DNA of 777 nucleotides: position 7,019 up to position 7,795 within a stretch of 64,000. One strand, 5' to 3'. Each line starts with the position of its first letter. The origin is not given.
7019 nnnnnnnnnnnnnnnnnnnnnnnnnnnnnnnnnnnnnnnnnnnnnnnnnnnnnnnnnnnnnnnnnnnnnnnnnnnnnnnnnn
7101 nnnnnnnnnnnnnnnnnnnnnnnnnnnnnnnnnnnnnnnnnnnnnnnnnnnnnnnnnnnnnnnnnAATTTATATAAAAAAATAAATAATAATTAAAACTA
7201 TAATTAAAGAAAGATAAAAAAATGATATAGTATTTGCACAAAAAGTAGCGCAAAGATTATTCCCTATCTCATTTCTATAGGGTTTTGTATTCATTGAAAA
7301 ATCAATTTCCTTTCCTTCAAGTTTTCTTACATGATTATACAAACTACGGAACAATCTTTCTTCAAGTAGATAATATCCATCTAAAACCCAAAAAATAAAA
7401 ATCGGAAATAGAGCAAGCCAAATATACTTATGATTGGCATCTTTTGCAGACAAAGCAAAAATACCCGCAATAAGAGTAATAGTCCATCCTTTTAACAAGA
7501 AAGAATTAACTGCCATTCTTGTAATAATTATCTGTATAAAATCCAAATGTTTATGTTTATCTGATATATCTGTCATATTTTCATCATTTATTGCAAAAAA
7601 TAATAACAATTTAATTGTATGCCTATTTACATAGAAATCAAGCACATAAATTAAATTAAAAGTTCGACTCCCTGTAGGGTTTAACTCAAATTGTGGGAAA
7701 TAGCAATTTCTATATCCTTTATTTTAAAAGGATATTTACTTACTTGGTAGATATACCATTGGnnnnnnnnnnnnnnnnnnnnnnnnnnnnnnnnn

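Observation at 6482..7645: Translationally coupled operon: small multi-pass membrane protein plus a ThsB-like TIR-like (DUF1863-type) protein. Candidate Thoeris-like or TIR-2TM abortive-infection module in a reduced genome.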

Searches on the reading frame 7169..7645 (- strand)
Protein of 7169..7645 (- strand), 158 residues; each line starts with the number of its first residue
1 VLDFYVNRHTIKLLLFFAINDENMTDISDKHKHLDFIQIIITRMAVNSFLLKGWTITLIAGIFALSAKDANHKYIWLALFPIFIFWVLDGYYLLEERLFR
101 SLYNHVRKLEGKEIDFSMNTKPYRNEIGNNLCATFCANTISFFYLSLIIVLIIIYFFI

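Call 4: search_protein_families(library=pfam, proteins=[window:7169-7645:-], max_evalue=1)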
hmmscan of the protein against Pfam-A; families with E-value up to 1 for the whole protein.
window:7169-7645:- (158 aa): 0 families

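Call 5: search_protein_families(library=padloc, proteins=[window:7169-7645:-], max_evalue=1)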
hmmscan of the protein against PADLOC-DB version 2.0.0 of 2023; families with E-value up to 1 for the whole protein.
window:7169-7645:- (158 aa): 4 families
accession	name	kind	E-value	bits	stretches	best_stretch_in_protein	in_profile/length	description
PDLC04686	PDC-M50A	-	8.6e-50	166.5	1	29-157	4-131/134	-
PDLC04685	PDC-M50A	-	2.5e-38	129.3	1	30-155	5-127/130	-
PDLC04687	PDC-M50A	-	1e-22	78.7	1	22-158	4-140/144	-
PDLC04684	PDC-M50A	-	6.6e-21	73.4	1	34-157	18-138/159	-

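Call 6: search_protein_families(library=ncbifam, proteins=[window:7169-7645:-], max_evalue=1)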
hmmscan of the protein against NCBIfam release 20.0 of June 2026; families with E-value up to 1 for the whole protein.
window:7169-7645:- (158 aa): 0 families

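Call 8: find_homologous_proteins(query=window:7169-7576:-)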
Query window:7169-7576:- (135 aa): 1482 proteins with E <= 0.001 among 1495 candidates; the best 120 are listed.
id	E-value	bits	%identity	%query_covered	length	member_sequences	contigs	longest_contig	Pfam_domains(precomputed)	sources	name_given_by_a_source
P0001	2.9e-81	288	99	98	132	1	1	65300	-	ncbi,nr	ncbi:MAG: hypothetical protein KGI58_02155 [Patescibacteria group bacterium]|nr:hypothetical protein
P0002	1.7e-50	188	64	97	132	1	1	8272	-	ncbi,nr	ncbi:MAG: hypothetical protein NTV98_05145 [Candidatus Roizmanbacteria bacterium]|nr:hypothetical pr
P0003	5.1e-48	180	66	95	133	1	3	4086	-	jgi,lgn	jgi:hypothetical protein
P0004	1.2e-47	179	60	100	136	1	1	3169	-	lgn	-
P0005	2.8e-46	175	62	89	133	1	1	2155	-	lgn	-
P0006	3.5e-46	175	63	97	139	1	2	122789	-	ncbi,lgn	-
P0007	6.1e-46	174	58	98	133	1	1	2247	-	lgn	-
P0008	7.0e-46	174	60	89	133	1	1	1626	-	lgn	-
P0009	9.0e-46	173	61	89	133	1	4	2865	-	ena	-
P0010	9.2e-46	173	61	89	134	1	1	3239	-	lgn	-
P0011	9.2e-46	173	61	89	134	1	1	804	-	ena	-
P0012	1.2e-45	173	61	98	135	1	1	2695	-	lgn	-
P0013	1.2e-45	173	59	98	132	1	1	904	-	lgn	-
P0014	1.2e-45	173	61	89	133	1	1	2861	-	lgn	-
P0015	1.4e-45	173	63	87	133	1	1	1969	-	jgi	-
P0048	2.2e-43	165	57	100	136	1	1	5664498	-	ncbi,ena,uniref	ncbi:hypothetical protein [Roseateles sp.]|uniref:hypothetical protein n=1 Tax=Roseateles sp. TaxID=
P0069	1.7e-42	163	57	98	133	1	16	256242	-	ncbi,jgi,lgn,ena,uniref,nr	ncbi:MAG: hypothetical protein UU73_C0002G0195 [Candidatus Daviesbacteria bacterium GW2011_GWA1_41_6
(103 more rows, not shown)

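Call 29: find_related_loci(query=A1, collection=genome_contigs, flank=4000)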
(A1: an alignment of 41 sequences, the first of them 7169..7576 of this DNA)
Query A1 (135 aa) in genome_contigs; peptide patterns used: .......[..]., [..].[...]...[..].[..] (x = any residue, [..] = any of these).
599 stretches matched a pattern (row limit reached: there are more); 551 encode a relative of the query (tblastn E <= 1e-3); the best 80 are kept; 80 distinct loci.
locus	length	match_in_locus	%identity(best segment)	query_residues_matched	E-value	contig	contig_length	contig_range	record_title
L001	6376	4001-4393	64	4-134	8e-55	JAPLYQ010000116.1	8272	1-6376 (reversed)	MAG: Candidatus Roizmanbacteria bacterium isolate LacPavin_0920_WC57_MAG_37_8 LacPavin_0920_WC57_scaffold_1109662, whole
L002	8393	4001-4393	60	5-135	3e-51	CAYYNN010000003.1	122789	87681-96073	MAG TPA_asm: uncultured Candidatus Saccharibacteria bacterium isolate SRP285395_co2_171 genome assembly, contig: NODE_15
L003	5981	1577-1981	52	1-135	7e-47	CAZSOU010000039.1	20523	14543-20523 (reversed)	MAG TPA_asm: uncultured Rhodanobacteraceae bacterium isolate SRP187154_co1_252 genome assembly, contig: NODE_2910_length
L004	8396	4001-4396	55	4-135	5e-46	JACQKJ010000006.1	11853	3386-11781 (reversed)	MAG: Candidatus Komeilibacteria bacterium isolate NC_groundwater_1174_Ag_S-0.1um_52_33 S_p1_S3_coassembly_k141_172122, w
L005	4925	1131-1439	70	5-107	4e-46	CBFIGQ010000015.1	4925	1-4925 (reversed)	MAG: Minisyncoccia bacterium isolate Co_bin_773_orig genome assembly, contig: Co_bin_773_orig_Co_c_000001663657, whole g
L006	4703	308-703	55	4-135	6e-46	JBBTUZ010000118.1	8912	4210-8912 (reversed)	MAG: Patescibacteria group bacterium isolate H32-bin045_1 H32_bin045_1_000000000118, whole genome shotgun sequence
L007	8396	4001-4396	54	4-135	6e-46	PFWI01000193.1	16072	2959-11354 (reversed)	MAG: bacterium (Candidatus Ratteibacteria) CG_4_9_14_3_um_filter_41_21 CG_4_9_14_3_um_filter_150_scaffold_6008_c, whole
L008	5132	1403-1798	54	4-135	6e-46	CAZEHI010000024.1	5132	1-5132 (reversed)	MAG TPA_asm: uncultured Candidatus Saccharibacteria bacterium isolate binchicken_co34_546 genome assembly, contig: NODE_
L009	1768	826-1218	55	4-135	4e-46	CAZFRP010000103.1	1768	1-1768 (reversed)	MAG TPA_asm: uncultured Candidatus Saccharibacteria bacterium isolate binchicken_co387_145 genome assembly, contig: NODE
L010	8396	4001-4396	57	4-135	1e-45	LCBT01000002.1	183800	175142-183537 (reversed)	MAG: Candidatus Daviesbacteria bacterium GW2011_GWA1_41_61 UU73_C0002, whole genome shotgun sequence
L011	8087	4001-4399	56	3-135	3e-45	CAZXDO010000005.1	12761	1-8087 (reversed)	MAG TPA_asm: uncultured Candidatus Saccharibacteria bacterium isolate SRP067234_co1_334 genome assembly, contig: k99_200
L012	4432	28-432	51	1-135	3e-45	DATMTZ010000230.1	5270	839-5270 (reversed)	MAG TPA_asm: Oxalicibacterium sp. isolate SMAG_U13027 k141_378559, whole genome shotgun sequence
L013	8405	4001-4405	57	1-135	8e-45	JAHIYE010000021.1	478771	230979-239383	MAG: Gammaproteobacteria bacterium isolate MMS_B.mb.9 MMS_B.mb.9_k119_224770, whole genome shotgun sequence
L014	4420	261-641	54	4-130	2e-44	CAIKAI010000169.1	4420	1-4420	Candidatus Shapirobacteria bacterium isolate AlinenLipids_bin-9586 genome assembly, contig: bin-9586:169/184, whole geno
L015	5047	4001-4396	55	4-135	2e-44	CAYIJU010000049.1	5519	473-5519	MAG TPA_asm: uncultured Candidatus Saccharibacteria bacterium isolate ERP119705_co20_288 genome assembly, contig: NODE_2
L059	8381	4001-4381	50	5-130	6e-37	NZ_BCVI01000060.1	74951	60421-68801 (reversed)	Neobacillus soli NBRC 102451, whole genome shotgun sequence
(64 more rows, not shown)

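Call 36: search_protein_families(library=pfam, alignment_id=A2, max_evalue=0.001)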
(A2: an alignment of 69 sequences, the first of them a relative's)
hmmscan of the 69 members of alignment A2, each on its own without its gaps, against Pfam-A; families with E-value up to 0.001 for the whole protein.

A. member 1, L001:4407-4880:+ (158 aa): 1 family
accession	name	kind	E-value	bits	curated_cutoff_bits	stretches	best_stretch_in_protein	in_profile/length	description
PF08937.16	ThsB_TIR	-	9e-25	87.4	21.2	1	6-102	1-97/100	Thoeris protein ThsB, TIR-like domain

B. families by the number of members that match (of 69 scanned): 9 families
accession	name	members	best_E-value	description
PF08937.16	ThsB_TIR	55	1.7e-30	Thoeris protein ThsB, TIR-like domain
PF13676.11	TIR_2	12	1.7e-23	TIR domain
PF10137.14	CAP12-PCTIR_TIR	2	4.8e-24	CAP12/Pycsar effector protein, TIR domain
PF01936.24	NYN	2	7.4e-19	NYN domain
PF12872.13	OST-HTH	2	9.9e-08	OST-HTH/LOTUS domain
PF01582.25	TIR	2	3.9e-07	TIR domain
PF13289.12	SIR2_2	1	2.8e-16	SIR2-like domain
PF05014.21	Nuc_deoxyrib_tr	1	3.8e-05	Nucleoside 2-deoxyribosyltransferase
PF18185.7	STALD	1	0.00016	Sir2- and TIR-associating SLOG family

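Call 37: search_protein_families(library=pfam, alignment_id=A3, max_evalue=0.001)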
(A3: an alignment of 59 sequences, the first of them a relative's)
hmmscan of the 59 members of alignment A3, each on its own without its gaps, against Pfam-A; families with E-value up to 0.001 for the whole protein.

A. member 1, L001:1544-3991:+ (816 aa): 7 families
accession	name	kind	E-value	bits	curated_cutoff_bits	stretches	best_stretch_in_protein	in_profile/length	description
PF02384.22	N6_Mtase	-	1.5e-55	189.1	20.4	1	132-445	4-303/311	N-6 DNA Methylase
PF01420.25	Methylase_S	-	2.7e-37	129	22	2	453-600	2-158/168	Type I restriction modification DNA specificity domain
PF07669.17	Eco57I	-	3.5e-10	40.7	25.3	1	223-341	1-156/171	Eco57I restriction-modification methylase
PF01170.24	UPF0020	-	7.1e-10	39.3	22.3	1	164-337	20-184/197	RMKL-like, methyltransferase domain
PF20473.4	MmeI_Mtase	-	1.5e-07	31.4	27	1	175-249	22-89/259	MmeI, DNA-methyltransferase domain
PF05175.20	MTS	-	0.00032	20.8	23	0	225-281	58-112/170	Methyltransferase small domain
PF13847.12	Methyltransf_31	-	0.00087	19.4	27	0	174-277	5-84/145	Methyltransferase domain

B. families by the number of members that match (of 59 scanned): 35 families (the first 25 are shown)
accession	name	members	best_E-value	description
PF08937.16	ThsB_TIR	16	4.8e-25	Thoeris protein ThsB, TIR-like domain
PF13676.11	TIR_2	15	1e-07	TIR domain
PF01555.25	N6_N4_Mtase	4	3.1e-66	DNA methylase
PF01170.24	UPF0020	4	7.1e-10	RMKL-like, methyltransferase domain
PF01420.25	Methylase_S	3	2.7e-37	Type I restriction modification DNA specificity domain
PF02384.22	N6_Mtase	2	1.5e-55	N-6 DNA Methylase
PF07669.17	Eco57I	2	3.5e-10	Eco57I restriction-modification methylase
PF01844.29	HNH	2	5e-08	HNH endonuclease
PF13240.11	Zn_Ribbon_1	2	4.3e-06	zinc-ribbon domain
PF05175.20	MTS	2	0.00016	Methyltransferase small domain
PF00268.27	Ribonuc_red_sm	1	6.6e-87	Ribonucleotide reductase, small chain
PF15515.12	MvaI_BcnI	1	4.1e-66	MvaI/BcnI restriction endonuclease family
PF00239.26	Resolvase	1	4.4e-47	Resolvase, N terminal domain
PF18180.6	LD_cluster3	1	7.9e-27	SLOG cluster3 family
PF03235.19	GmrSD_N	1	9.3e-22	GmrSD restriction endonuclease, N-terminal domain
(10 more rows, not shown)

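Call 38: predict_structure(alignment_id=A1)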
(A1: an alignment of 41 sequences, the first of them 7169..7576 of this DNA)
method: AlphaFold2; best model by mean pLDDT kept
length: 135 residues; sequences in the alignment: 41
mean_pLDDT: 89.9   pTM: 0.77
mean pLDDT of the five models: 89.9, 89.1, 89.0, 88.0, 87.9
residues with pLDDT >= 90: 88; 70-90: 44; 50-70: 3; < 50: 0
segments of 3 or more residues with pLDDT < 50: none
pLDDT, mean of each block of 10 residues (from residue 1): 77 94 94 95 92 93 94 93 84 84 83 91 95 90
secondary structure, 60 per line:
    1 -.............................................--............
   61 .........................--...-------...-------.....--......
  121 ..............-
elements in order: H2-46 H49-85 H108-112 H115-134

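Call 39: search_protein_representatives(alignment_id=A1)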
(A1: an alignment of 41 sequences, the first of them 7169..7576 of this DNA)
Query: 41 sequences, 136 profile positions. Proteins with E-value up to 0.001 (for the whole library): 5193; up to 1e-10: 3556; up to 1e-30: 469. The best 150 are listed.
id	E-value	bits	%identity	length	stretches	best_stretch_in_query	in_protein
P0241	4.4e-67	240.4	-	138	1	3-136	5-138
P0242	4.1e-61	221.1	-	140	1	4-134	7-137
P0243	8.6e-58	210.3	-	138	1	3-134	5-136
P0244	5.6e-56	204.4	-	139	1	4-135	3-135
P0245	4.7e-55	201.5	-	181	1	4-135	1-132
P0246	3.2e-50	185.8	-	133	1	4-135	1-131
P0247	2.1e-49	183.2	-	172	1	4-133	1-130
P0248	7.6e-48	178.1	-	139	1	3-135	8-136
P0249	1.1e-47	177.5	-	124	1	14-135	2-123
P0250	2.9e-47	176.3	-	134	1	4-132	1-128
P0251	6.8e-47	175.0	-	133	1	5-135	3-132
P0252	1.8e-46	173.6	-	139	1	5-135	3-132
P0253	4.7e-46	172.3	-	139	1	4-135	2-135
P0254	1.0e-45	171.2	-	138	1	3-133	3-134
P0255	4.3e-45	169.2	-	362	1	3-134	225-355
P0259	1.3e-44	167.6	-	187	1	2-90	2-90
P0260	1.7e-44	167.3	-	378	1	3-135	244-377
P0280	1.1e-41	158.2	-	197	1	2-132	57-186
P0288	3.1e-41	156.7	-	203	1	3-134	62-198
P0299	3.6e-40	153.3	-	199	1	4-134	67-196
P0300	5.1e-40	152.8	-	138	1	5-134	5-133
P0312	1.3e-39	151.5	-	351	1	3-134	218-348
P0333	4.2e-38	146.6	-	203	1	4-133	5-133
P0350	1.4e-37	144.8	-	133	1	4-134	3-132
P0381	2.3e-36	140.9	-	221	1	4-103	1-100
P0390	3.9e-36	140.2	-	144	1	5-132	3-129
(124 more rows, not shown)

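Call 41: search_protein_families(library=pfam, proteins=[P0255, P0260, P0312, P0245, P0259, P0280, P0288, P0299, P0333, P0381], max_evalue=0.1)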
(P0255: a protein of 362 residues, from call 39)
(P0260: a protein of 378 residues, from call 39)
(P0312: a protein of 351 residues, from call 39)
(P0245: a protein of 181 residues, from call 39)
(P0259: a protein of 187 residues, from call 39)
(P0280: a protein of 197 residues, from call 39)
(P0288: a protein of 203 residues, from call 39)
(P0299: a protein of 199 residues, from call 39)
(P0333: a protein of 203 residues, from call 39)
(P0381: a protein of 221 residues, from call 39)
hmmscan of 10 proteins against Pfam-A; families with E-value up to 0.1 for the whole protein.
P0255 (362 aa): 0 families

P0260 (378 aa): 3 families
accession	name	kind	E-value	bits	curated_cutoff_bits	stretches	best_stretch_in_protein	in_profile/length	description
PF18163.6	LD_cluster2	-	1.7e-15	57.7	25.3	1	10-198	2-199/264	SLOG cluster2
PF18180.6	LD_cluster3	-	0.00038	20.6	25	1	35-75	9-48/170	SLOG cluster3 family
PF18185.7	STALD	-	0.011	15.6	24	1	128-236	94-207/211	Sir2- and TIR-associating SLOG family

P0312 (351 aa): 2 families
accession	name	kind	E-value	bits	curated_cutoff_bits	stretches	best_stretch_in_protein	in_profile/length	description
PF24838.2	8xMP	-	1.6e-27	96.4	30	1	20-157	2-134/136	Octameric membrane protein family (8xMP)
PF25360.1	TPR_ATM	-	0.083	12.7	27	0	228-290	81-144/200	ATM-like, TPR repeats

P0245 (181 aa): 1 family
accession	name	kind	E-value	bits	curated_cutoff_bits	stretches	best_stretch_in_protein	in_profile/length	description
PF13727.12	CoA_binding_3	-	0.0049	17.3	25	0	27-58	24-55/175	CoA-binding domain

P0259 (187 aa): 0 families

P0280 (197 aa): 0 families

P0288 (203 aa): 0 families

P0299 (199 aa): 0 families

P0333 (203 aa): 3 families
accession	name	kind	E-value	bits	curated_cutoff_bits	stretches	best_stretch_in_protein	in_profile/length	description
PF19661.4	DUF6164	-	0.036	14.5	27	1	62-130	44-110/116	Family of unknown function (DUF6164)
PF05814.16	Ac76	-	0.083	13.4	22.5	0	39-86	11-61/83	Orf76 (Ac76)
PF12911.12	OppC_N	-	0.097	13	23.9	0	122-138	20-36/53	N-terminal TM domain of oligopeptide transport permease C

P0381 (221 aa): 1 family
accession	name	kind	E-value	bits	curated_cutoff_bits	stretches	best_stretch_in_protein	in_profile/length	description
PF11683.13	DUF3278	-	0.096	13.2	26.6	0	10-88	25-106/130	Protein of unknown function (DUF3278)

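Call 46: search_solved_structures(query=A1, max_evalue=10, show_alignments=2)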
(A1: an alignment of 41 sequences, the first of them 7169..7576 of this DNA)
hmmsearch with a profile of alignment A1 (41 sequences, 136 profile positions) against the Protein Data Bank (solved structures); distinct sequences matched with E-value up to 10: 0.

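Call 49: search_dna_similar(query=window:7169-7576:-, collection=plasmids, mode=protein, max_rows=15)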
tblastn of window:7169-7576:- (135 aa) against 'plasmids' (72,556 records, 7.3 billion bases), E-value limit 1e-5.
Records with a match: 138; places in all: 140; records where one place covers at least 80% of the query: 41.
Best place of each record, by identity: <60% 138.
By first word of the organism name: Klebsiella 40; Escherichia 36; Campylobacter 10; Lactiplantibacillus 5; Priestia 3; Enterobacter 3; Levilactobacillus 3; Streptomyces 2; Shigella 2; Rhodococcus 2; and 26 more.
By predicted mobility (MOB-suite, as given by PLSDB): conjugative 84; non-mobilizable 34; mobilizable 20.
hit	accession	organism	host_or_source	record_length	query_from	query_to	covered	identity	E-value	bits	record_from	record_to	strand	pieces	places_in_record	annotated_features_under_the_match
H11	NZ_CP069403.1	Priestia megaterium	Homo sapiens,Pure culture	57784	4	106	76%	58.7%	1e-33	130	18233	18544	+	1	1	hypothetical protein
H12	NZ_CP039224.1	Piscirickettsia salmonis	Salmo salar,cell culture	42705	3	112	81%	50.0%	2e-31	124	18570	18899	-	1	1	none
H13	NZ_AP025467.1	Vibrio chagasii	-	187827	2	113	83%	46.4%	2e-17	84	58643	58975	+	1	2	hypothetical protein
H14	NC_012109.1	Desulforapulum autotrophicum HRM2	-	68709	7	99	69%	55.9%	7e-28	114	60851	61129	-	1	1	hypothetical protein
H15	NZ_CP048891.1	Priestia megaterium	culture,agricultural soil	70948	3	100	73%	51.5%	9e-26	107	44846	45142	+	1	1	hypothetical protein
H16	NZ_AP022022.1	Klebsiella sp. WP3-S18-ESBL-05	-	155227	3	112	81%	45.5%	4e-25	105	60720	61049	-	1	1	hypothetical protein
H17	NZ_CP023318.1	Priestia megaterium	Plant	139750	5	115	82%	43.8%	2e-25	107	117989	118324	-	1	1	hypothetical protein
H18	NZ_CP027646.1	Ligilactobacillus salivarius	hen,single cell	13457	1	112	83%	41.4%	8e-17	82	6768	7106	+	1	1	hypothetical protein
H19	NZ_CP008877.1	Terribacillus goriensis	Cryptomeria japonica var. sinensis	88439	7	106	74%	45.5%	1e-24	104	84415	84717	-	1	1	hypothetical protein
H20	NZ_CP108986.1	Streptomyces sp. NBC_00724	-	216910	6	100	70%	47.4%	1e-15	79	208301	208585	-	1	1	hypothetical protein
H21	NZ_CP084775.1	Klebsiella quasipneumoniae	Water (environment),Whole organism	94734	1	110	81%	40.4%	2e-14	75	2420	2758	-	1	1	hypothetical protein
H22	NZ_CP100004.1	Halorussus vallis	cell culture,saline soil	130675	1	104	77%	42.6%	1e-16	82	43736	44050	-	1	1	hypothetical protein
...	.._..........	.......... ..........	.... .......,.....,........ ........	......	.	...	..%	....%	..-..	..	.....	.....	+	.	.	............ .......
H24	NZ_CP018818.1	Klebsiella pneumoniae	-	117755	1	110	81%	39.5%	5e-14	74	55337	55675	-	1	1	hypothetical protein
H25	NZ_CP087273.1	Klebsiella pneumoniae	cell culture,laboratory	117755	1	110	81%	39.5%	5e-14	74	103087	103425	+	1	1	hypothetical protein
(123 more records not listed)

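Call 50: get_annotated_region(hit=H17, flank=3000)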
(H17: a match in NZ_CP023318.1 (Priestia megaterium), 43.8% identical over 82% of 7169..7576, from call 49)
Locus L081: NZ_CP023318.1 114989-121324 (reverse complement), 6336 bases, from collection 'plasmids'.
description: Priestia megaterium strain A plasmid p1, complete sequence
organism: Priestia megaterium (NCBI taxid 1404)
taxonomy: Bacteria; Bacillota; Bacilli; Bacillales; Bacillaceae; Priestia; Priestia megaterium
host: -; source: Plant; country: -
typing (MOB-suite, as given by PLSDB): mobilizable; replicon rep_cluster_385; relaxase MOBP
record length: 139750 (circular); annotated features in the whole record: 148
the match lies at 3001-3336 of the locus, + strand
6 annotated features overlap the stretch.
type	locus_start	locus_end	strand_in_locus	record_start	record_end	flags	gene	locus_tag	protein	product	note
CDS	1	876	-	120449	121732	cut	-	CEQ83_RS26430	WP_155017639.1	hypothetical protein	-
CDS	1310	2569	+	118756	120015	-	dcm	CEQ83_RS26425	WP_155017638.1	DNA (cytosine-5-)-methyltransferase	GO:0006304 - DNA modification [Evidence IEA]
CDS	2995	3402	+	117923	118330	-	-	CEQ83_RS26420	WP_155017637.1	hypothetical protein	-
CDS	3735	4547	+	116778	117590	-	-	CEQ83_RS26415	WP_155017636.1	toll/interleukin-1 receptor domain-containing protein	-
CDS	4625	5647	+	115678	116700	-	-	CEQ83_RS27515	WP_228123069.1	TIR domain-containing protein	GO:0007165 - signal transduction [Evidence IEA]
CDS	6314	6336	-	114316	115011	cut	-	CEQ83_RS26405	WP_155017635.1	hypothetical protein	-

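Call 51: get_annotated_region(hit=H16, flank=3000)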
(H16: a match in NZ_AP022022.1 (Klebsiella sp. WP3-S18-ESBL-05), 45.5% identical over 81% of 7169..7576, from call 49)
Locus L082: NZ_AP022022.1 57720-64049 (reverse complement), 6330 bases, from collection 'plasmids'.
description: Klebsiella sp. WP3-S18-ESBL-05 plasmid pWP3-S18-ESBL-05_2, complete sequence
organism: Klebsiella sp. WP3-S18-ESBL-05 (NCBI taxid 2675711)
taxonomy: Bacteria; Pseudomonadota; Gammaproteobacteria; Enterobacterales; Enterobacteriaceae; Klebsiella; Klebsiella sp. WP3-S18-ESBL-05
host: -; source: -; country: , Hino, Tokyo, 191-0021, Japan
typing (MOB-suite, as given by PLSDB): conjugative; relaxase MOBF; mating-pair formation MPF_F
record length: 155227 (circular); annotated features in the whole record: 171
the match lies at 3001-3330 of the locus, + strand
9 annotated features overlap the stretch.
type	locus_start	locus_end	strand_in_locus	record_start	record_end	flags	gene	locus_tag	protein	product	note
CDS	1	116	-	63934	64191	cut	-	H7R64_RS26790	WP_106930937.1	DNA polymerase III subunit theta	GO:0006260 - DNA replication [Evidence IEA]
CDS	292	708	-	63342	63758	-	-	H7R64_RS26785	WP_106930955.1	DUF1380 family protein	-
CDS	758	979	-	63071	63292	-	-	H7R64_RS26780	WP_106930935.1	hypothetical protein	-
CDS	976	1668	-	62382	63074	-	-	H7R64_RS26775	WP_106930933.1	DNA methylase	-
CDS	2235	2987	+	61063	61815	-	-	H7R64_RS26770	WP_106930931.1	toll/interleukin-1 receptor domain-containing protein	GO:0007165 - signal transduction [Evidence IEA]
CDS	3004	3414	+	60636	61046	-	-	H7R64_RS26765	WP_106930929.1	hypothetical protein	-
CDS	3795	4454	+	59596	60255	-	-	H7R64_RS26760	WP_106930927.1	hypothetical protein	-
CDS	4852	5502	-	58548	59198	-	-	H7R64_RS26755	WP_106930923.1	plasmid partitioning/stability family protein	-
CDS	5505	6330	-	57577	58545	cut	parM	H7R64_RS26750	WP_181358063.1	plasmid segregation protein ParM domain-containing protein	-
